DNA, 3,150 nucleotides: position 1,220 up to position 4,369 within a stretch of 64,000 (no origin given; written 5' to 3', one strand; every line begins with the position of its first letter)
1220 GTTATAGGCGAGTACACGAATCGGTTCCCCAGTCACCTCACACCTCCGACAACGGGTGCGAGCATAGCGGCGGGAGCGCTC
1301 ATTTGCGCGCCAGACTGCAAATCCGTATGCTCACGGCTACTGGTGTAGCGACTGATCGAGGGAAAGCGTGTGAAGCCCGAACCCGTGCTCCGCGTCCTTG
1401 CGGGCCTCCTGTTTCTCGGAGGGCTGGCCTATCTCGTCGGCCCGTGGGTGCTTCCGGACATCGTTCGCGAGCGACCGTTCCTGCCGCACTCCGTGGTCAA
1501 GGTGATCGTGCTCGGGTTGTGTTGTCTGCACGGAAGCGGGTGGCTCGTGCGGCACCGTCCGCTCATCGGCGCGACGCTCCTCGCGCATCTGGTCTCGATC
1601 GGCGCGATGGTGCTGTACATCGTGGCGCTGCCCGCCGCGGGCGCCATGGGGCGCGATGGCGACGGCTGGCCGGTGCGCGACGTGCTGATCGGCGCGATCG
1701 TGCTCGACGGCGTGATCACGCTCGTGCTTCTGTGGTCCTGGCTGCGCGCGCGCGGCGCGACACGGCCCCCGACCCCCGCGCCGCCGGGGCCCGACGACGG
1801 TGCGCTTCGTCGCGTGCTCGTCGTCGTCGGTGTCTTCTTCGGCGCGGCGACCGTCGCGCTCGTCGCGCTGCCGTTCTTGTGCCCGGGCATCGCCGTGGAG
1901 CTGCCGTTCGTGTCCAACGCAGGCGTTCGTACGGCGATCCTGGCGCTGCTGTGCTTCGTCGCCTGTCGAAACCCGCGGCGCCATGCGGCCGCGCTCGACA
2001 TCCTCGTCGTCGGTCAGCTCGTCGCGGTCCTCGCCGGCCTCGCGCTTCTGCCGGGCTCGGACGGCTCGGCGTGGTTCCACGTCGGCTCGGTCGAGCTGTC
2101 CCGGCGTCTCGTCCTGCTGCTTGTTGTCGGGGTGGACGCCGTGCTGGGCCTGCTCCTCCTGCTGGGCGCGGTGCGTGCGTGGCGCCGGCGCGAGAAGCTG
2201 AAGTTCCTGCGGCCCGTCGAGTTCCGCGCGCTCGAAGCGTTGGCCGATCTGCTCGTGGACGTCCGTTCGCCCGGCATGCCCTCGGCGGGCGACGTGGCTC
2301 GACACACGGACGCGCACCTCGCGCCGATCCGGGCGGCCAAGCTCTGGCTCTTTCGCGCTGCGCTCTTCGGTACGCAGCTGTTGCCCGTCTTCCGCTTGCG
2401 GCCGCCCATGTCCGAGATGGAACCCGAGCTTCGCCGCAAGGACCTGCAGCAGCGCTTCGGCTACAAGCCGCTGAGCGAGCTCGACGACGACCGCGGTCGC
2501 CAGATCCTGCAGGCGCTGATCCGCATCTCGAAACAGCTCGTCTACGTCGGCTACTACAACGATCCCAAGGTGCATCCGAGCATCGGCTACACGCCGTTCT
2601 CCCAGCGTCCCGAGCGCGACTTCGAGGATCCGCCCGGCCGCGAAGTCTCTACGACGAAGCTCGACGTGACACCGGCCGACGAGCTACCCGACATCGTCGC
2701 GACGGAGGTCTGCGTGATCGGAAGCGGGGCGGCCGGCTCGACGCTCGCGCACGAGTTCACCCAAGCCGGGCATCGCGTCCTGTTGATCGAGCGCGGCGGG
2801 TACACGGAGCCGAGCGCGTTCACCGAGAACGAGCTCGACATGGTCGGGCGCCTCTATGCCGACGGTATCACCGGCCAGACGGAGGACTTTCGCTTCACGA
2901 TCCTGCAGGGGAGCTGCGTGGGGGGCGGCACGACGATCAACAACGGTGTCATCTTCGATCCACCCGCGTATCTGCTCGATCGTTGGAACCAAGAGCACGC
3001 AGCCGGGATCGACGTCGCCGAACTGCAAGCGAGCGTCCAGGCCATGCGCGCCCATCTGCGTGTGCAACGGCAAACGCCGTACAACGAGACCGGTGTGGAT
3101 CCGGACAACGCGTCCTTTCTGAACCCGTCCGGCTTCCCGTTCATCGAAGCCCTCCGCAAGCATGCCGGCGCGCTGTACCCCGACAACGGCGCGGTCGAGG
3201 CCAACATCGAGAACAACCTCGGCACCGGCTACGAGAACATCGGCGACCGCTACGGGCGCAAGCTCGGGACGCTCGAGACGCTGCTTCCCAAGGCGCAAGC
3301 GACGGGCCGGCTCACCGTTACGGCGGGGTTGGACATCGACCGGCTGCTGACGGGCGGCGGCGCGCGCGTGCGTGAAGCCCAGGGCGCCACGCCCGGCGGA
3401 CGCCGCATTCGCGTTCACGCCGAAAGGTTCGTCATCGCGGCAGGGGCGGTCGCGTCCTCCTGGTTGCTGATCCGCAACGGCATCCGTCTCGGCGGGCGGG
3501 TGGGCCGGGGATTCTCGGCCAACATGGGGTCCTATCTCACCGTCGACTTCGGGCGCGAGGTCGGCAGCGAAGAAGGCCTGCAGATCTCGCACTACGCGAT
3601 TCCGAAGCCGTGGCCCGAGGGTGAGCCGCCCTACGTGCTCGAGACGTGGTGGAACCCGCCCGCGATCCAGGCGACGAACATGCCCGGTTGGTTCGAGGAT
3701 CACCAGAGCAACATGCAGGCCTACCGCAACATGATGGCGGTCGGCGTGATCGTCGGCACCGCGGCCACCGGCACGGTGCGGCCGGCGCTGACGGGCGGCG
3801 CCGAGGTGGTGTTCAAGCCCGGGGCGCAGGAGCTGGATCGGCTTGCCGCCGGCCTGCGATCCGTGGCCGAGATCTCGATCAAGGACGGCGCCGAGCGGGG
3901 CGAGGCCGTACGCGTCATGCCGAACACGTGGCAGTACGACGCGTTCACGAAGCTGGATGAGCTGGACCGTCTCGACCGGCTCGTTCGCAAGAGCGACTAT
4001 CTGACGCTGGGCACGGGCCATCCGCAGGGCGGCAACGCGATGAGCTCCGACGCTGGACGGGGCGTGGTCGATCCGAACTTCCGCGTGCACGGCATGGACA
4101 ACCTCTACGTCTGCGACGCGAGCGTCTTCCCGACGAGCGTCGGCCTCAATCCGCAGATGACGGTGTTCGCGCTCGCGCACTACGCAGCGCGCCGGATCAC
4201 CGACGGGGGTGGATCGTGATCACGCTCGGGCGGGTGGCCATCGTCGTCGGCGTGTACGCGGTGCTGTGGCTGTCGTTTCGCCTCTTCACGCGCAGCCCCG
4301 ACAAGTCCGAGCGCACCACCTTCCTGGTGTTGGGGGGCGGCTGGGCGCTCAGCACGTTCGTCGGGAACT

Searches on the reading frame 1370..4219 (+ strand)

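Call 33: search_protein_families(library=pfam, proteins=[window:1370-4219:+], max_evalue=0.001)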
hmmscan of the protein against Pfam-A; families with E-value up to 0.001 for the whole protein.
window:1370-4219:+ (949 aa): 8 families
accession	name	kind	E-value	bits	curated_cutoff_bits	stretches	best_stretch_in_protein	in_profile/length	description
PF05199.19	GMC_oxred_C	-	5.6e-23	82.5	24.6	1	819-936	28-139/139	GMC oxidoreductase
PF00732.25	GMC_oxred_N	-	2e-17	64.1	23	1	494-715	3-213/218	GMC oxidoreductase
PF00890.30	FAD_binding_2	-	2e-06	27.7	20.4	1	447-500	2-56/414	FAD binding domain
PF01266.30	DAO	-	3.7e-06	27.2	27.9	1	447-476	2-31/353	FAD dependent oxidoreductase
PF13450.12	NAD_binding_8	-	2.8e-05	24.8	21.9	1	449-477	1-29/68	NAD(P)-binding Rossmann-like domain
PF01494.25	FAD_binding_3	-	0.00024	20.9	22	1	445-477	2-34/349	FAD binding domain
PF07992.20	Pyr_redox_2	-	0.00027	20.9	26.1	1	446-477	2-33/291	Pyridine nucleotide-disulphide oxidoreductase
PF02558.23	ApbA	-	0.00047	20.2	22.2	1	447-479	1-32/150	Ketopantoate reductase PanE/ApbA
